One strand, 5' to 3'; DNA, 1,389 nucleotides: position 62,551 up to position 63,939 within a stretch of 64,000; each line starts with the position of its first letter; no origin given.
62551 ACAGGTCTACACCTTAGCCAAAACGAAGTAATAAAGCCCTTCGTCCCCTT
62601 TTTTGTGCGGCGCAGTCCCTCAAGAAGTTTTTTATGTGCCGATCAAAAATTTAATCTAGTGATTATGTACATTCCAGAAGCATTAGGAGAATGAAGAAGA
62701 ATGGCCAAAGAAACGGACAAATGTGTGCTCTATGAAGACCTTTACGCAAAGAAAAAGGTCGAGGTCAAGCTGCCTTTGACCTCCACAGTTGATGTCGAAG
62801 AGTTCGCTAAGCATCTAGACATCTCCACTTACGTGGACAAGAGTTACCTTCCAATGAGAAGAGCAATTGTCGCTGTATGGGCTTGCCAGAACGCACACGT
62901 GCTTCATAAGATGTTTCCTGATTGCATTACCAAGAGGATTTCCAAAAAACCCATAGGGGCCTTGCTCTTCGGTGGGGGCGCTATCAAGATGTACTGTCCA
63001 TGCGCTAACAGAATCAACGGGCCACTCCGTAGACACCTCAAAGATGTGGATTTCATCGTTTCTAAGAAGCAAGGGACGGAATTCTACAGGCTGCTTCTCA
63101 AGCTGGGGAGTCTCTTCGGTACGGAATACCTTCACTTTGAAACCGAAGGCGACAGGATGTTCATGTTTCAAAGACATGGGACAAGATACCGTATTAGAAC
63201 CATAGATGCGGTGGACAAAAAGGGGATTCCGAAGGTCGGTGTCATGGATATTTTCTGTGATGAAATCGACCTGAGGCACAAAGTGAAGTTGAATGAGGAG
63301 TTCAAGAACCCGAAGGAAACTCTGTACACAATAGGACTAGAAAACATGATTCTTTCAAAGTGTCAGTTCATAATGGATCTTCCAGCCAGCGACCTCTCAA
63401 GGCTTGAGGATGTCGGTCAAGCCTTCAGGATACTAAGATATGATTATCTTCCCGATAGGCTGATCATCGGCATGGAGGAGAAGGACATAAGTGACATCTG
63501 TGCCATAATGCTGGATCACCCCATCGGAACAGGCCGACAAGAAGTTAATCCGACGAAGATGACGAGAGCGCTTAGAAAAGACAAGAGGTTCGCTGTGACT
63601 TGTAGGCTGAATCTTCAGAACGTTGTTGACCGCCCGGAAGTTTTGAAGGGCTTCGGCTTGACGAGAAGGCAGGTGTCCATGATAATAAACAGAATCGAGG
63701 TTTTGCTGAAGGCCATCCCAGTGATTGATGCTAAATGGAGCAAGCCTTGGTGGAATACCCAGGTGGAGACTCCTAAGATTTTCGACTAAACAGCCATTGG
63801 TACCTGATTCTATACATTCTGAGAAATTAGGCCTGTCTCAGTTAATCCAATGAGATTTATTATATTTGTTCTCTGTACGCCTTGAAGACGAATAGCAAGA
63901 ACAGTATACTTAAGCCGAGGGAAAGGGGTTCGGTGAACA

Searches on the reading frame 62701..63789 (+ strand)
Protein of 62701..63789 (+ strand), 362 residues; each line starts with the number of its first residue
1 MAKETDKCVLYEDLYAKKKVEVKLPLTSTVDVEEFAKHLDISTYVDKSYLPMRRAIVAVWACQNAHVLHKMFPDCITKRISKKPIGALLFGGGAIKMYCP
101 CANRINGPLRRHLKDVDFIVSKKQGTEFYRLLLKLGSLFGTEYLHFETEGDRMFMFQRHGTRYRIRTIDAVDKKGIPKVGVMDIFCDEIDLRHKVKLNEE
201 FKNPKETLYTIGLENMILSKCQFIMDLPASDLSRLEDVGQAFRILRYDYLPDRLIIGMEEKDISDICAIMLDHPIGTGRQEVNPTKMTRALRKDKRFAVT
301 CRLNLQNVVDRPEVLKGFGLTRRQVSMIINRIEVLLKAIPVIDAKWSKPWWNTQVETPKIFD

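Call 55: find_encoding_contigs(protein=window:62701-63789:+, flank=10000, max_places=4)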
Protein window:62701-63789:+ (362 aa): 1 contig read that carries it; 1 place shown.
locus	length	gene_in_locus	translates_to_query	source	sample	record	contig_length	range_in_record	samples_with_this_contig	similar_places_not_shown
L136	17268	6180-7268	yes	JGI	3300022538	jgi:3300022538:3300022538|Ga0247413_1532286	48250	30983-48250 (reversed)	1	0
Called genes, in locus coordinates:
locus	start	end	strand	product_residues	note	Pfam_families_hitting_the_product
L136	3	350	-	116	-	?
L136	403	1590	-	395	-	PF00009:GTP_EFTU, PF03144:GTP_EFTU_D2, PF09173:eIF2_C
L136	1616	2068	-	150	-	PF01092:Ribosomal_S6e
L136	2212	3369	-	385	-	PF01841:Transglut_core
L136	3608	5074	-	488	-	PF08714:Fae, PF00215:OMPdecase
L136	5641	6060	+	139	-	-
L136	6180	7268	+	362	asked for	-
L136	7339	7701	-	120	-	-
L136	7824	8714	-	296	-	-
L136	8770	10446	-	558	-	PF13520:AA_permease_2, PF00324:AA_permease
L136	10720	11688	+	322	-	-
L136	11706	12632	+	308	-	-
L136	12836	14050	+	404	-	PF00155:Aminotran_1_2, PF00266:Aminotran_5, PF01041:DegT_DnrJ_EryC1 (weak), PF01212:Beta_elim_lyase, PF01053:Cys_Met_Meta_PP (weak)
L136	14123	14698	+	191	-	PF03167:UDG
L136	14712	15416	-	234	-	PF00149:Metallophos, PF12850:Metallophos_2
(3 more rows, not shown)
